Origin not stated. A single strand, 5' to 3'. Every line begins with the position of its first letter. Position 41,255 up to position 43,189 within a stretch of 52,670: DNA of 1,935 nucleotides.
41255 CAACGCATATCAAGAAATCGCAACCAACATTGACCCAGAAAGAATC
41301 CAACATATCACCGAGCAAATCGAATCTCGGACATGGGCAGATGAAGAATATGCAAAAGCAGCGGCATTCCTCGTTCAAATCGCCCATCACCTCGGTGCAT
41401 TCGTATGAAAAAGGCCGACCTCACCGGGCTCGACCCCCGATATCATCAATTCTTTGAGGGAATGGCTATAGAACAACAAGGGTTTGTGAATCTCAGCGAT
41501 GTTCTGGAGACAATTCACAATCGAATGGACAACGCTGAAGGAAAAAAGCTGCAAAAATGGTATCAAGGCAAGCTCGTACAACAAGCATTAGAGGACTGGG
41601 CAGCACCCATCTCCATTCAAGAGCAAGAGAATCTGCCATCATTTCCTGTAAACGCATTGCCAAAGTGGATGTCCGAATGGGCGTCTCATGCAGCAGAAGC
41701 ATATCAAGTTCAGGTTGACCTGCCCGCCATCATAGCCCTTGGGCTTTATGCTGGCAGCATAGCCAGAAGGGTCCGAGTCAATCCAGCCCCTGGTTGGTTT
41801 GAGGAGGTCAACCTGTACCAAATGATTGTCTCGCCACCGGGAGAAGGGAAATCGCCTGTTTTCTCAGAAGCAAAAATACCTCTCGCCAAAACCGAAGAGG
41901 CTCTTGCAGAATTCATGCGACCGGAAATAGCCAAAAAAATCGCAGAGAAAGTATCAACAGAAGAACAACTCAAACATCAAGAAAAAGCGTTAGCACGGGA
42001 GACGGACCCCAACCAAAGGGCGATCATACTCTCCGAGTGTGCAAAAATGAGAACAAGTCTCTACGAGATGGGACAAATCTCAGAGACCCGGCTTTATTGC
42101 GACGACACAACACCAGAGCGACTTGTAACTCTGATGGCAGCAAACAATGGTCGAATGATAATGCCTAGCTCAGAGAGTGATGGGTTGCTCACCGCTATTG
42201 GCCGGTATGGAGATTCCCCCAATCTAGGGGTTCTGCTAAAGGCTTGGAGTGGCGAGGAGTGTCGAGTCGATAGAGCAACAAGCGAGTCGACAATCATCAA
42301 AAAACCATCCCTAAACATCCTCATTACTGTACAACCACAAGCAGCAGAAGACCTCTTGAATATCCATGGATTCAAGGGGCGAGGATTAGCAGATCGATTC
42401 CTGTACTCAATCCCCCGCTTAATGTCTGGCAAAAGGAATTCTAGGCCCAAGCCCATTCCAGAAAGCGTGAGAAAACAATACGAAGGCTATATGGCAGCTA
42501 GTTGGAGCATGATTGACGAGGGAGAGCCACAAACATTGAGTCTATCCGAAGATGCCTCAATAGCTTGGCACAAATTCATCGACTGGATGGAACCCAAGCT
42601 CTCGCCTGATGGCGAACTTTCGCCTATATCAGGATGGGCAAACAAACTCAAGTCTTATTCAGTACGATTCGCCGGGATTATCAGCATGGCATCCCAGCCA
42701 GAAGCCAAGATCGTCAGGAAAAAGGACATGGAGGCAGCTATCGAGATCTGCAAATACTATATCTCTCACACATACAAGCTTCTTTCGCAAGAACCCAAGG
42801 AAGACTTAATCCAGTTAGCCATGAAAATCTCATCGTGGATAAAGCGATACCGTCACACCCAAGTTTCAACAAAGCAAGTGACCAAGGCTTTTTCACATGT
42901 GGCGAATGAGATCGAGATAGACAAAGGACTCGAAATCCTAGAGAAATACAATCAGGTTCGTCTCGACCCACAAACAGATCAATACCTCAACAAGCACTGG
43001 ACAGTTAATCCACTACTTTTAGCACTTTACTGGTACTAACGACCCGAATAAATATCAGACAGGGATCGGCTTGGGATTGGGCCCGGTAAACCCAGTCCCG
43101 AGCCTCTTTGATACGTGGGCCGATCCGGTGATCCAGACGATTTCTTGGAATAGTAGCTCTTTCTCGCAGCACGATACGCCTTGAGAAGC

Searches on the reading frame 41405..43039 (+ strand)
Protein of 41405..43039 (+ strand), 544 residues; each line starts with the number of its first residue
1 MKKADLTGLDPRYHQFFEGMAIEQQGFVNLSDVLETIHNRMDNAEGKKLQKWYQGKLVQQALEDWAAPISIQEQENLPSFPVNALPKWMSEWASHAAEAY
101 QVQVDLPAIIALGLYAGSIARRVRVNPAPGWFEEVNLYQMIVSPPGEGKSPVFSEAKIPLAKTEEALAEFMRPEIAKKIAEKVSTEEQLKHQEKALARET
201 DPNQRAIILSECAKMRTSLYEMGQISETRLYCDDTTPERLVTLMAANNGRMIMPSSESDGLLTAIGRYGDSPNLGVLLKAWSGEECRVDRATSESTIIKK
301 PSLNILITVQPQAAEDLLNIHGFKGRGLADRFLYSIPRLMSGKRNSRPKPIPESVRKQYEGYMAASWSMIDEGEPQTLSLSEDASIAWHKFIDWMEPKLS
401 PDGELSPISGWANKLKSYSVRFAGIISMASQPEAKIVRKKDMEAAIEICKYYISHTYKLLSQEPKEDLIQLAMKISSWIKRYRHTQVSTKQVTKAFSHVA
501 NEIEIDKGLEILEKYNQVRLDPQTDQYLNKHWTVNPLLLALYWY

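Call 17: search_protein_families(library=phrogs, proteins=[window:41405-43039:+])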
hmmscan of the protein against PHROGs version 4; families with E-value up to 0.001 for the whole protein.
window:41405-43039:+ (544 aa): 1 family
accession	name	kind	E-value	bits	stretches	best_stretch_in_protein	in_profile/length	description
phrog_2373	-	DNA, RNA and nucleotide metabolism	2.9e-63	215.2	1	59-538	35-513/515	DNA helicase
